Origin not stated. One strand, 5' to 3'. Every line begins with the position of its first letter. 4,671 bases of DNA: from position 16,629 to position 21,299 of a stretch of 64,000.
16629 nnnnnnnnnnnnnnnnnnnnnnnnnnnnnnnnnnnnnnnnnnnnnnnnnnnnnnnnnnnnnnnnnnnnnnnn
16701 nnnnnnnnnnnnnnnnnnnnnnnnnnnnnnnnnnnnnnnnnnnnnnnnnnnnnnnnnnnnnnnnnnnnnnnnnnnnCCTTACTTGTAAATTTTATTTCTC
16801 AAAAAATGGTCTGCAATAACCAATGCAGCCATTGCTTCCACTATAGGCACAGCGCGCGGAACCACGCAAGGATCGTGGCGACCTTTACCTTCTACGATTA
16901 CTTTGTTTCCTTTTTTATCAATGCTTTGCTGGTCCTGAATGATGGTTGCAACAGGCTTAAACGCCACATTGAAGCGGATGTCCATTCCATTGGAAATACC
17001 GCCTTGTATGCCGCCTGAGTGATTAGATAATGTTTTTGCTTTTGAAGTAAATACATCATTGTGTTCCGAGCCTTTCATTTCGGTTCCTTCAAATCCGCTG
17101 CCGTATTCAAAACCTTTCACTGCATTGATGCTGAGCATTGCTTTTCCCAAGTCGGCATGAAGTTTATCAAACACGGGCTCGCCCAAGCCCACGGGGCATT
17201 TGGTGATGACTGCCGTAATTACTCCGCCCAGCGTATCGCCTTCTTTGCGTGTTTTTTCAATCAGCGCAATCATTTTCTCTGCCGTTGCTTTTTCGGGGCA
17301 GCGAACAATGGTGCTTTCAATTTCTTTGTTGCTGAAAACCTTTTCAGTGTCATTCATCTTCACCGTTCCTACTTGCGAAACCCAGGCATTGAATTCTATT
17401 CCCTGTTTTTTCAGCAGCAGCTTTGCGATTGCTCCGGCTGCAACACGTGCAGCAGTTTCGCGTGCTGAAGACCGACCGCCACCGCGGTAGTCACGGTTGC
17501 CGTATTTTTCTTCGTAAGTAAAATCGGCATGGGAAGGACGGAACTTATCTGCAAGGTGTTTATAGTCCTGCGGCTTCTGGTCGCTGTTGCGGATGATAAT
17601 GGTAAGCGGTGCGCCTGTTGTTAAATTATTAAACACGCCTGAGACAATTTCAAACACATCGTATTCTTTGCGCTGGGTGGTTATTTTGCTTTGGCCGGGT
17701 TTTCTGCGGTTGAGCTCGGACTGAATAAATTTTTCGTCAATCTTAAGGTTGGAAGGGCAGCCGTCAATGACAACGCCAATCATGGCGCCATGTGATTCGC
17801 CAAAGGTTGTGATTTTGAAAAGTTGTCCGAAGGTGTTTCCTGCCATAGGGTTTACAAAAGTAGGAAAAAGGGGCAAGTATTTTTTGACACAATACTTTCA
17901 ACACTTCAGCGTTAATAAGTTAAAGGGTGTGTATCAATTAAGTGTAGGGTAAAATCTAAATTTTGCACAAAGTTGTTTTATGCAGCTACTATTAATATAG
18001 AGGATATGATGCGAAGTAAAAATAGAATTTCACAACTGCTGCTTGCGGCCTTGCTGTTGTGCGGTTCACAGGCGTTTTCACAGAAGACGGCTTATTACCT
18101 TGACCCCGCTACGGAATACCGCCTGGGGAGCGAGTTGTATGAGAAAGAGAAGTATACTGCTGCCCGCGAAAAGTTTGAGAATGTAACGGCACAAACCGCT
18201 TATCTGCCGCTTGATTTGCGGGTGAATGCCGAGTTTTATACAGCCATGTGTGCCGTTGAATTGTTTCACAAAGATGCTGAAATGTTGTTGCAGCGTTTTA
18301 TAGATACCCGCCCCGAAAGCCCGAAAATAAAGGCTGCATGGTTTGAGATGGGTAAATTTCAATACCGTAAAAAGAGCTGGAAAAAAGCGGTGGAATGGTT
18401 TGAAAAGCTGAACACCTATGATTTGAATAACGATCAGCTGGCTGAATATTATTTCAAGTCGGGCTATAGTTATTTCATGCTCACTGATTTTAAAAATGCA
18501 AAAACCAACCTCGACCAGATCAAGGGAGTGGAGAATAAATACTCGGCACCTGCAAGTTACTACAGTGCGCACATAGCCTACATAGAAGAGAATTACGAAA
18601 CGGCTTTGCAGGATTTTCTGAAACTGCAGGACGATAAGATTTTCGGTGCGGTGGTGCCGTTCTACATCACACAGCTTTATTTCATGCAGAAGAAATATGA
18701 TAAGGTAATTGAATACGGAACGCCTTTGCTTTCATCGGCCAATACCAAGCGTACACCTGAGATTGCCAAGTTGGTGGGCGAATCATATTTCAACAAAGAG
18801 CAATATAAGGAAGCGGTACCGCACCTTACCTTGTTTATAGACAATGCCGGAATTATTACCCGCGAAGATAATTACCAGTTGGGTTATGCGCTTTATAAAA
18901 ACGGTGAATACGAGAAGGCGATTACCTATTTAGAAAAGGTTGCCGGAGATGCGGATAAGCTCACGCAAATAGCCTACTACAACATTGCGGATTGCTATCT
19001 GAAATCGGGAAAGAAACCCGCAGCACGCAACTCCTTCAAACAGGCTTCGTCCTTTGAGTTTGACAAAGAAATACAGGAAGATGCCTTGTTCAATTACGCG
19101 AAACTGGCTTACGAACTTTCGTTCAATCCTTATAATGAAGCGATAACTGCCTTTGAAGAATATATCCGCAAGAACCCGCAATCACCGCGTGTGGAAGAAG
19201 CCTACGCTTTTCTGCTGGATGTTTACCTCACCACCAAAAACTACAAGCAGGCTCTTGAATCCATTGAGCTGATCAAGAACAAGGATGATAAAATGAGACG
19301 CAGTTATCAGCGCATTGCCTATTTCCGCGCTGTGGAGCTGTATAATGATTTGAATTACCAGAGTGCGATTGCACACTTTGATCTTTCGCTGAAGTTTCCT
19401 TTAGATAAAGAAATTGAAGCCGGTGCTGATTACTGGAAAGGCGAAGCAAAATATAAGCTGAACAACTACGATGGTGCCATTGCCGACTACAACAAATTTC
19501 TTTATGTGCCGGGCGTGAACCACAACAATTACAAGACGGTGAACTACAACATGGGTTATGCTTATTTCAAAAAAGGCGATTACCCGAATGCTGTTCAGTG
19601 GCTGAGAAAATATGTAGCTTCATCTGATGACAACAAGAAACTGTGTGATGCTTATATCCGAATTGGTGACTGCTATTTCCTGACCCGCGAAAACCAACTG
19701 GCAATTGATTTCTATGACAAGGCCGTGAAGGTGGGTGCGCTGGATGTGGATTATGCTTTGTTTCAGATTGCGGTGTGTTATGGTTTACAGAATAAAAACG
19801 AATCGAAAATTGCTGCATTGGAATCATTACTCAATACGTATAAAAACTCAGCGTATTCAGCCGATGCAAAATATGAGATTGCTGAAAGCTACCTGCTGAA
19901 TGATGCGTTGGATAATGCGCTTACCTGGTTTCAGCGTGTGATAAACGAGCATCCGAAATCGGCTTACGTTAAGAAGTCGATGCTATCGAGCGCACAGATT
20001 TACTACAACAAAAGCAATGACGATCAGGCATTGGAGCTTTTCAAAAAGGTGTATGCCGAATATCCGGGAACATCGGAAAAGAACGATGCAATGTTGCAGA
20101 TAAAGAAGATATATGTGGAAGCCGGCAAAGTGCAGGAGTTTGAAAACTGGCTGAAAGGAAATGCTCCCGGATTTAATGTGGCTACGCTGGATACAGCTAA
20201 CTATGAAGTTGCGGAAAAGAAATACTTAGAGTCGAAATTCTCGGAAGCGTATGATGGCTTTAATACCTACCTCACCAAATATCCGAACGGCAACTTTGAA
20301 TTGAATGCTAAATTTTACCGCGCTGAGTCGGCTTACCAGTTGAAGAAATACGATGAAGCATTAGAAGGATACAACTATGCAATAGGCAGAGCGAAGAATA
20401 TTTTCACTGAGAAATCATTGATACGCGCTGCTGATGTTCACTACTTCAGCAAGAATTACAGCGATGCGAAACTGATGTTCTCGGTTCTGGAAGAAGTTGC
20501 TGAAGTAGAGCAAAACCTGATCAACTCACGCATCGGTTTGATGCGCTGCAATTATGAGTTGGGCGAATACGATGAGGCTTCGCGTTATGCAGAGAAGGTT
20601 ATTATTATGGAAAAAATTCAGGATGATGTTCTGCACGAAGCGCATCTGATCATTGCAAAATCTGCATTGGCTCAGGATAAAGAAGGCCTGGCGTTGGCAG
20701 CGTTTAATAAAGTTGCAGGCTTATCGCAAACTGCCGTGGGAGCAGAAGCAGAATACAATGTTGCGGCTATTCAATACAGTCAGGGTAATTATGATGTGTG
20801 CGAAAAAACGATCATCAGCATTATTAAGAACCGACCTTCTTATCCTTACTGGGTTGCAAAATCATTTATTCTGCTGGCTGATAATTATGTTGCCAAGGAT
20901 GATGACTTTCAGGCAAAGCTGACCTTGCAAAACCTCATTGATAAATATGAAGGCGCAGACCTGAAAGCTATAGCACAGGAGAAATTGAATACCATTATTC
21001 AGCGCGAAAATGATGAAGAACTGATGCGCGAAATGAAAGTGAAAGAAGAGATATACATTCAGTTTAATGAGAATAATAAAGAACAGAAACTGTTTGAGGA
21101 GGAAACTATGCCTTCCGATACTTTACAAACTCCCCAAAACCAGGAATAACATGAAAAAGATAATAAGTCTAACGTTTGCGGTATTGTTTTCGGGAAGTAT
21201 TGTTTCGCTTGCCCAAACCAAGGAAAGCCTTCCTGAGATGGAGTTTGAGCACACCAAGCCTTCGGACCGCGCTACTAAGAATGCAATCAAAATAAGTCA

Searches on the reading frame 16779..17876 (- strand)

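Call 49: search_protein_families(library=pfam, proteins=[window:16779-17876:-], max_evalue=0.00001)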
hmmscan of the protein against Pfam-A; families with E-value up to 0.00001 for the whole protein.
window:16779-17876:- (365 aa): 1 family
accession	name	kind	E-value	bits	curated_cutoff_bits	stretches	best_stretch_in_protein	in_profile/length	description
PF01264.26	Chorismate_synt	-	2.2e-143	477.3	27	1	20-359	1-327/327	Chorismate synthase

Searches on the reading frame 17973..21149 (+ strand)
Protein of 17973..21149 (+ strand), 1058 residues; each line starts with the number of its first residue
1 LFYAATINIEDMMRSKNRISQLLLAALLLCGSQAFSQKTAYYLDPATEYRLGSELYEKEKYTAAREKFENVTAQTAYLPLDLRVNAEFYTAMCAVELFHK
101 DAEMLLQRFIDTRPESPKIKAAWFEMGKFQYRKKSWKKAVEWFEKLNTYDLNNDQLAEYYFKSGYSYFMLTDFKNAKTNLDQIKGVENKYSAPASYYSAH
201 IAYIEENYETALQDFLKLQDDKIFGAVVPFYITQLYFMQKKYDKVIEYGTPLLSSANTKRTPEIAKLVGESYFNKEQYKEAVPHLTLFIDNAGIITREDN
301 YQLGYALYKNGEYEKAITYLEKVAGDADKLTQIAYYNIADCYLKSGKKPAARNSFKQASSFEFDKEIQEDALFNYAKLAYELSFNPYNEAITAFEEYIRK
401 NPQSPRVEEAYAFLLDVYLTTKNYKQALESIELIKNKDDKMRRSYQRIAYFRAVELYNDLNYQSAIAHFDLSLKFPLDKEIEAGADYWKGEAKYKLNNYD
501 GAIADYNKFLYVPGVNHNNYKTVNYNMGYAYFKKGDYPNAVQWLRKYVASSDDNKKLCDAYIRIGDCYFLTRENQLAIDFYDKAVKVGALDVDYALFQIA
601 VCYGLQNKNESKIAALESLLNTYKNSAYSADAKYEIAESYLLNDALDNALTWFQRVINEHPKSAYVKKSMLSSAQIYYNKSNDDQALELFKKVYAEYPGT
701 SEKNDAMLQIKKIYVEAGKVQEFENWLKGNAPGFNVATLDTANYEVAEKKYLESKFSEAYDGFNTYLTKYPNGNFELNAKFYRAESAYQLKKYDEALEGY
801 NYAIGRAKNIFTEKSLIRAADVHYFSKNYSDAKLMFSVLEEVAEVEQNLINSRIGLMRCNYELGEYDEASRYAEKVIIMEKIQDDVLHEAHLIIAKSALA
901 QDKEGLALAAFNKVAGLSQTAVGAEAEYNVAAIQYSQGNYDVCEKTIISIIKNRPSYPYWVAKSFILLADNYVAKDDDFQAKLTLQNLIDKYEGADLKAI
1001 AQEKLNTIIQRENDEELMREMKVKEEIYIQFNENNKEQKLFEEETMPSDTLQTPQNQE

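Call 49: search_protein_families(library=pfam, proteins=[window:17973-21149:+], max_evalue=0.00001)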
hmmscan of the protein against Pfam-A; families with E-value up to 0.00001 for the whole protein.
window:17973-21149:+ (1058 aa): 14 families
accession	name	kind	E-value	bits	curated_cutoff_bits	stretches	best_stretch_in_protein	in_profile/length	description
PF13174.12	TPR_6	-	1.3e-37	126.3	26.3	0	594-626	1-33/33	Tetratricopeptide repeat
PF13432.12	TPR_16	-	7e-37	125.9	32.7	1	301-357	1-56/65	Tetratricopeptide repeat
PF07719.23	TPR_2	-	3.2e-33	111.5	27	0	301-323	5-27/34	Tetratricopeptide repeat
PF13424.12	TPR_12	-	9.9e-26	90.2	30.1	0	301-358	7-71/77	Tetratricopeptide repeat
PF00515.34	TPR_1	-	1.1e-25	88.7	27.8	0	559-586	2-29/34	Tetratricopeptide repeat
PF14559.12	TPR_19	-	3.7e-23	82.1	25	0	307-364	1-57/68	Tetratricopeptide repeat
PF12895.13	ANAPC3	-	1.6e-16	60.8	27.2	0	297-356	23-80/82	Anaphase-promoting complex, cyclosome, subunit 3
PF13181.12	TPR_8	-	1.5e-15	56.4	25.7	0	301-323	5-27/34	Tetratricopeptide repeat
PF13428.12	TPR_14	-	1.4e-13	50.5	23.5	0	377-412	7-42/44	Tetratricopeptide repeat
PF13176.12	TPR_7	-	1.4e-10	40.8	27.9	0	302-324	4-26/36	Tetratricopeptide repeat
PF13525.12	YfiO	-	2.2e-09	37.8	25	0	613-710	25-133/203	Outer membrane lipoprotein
PF17874.7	TPR_MalT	-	3.1e-08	33.7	45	0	861-993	133-271/336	MalT-like TPR region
PF09976.15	TPR_21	-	3e-06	27.6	25.5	0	624-725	33-134/193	Tetratricopeptide repeat-like domain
PF13371.12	TPR_9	-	9.1e-06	26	35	0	387-410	45-68/73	Tetratricopeptide repeat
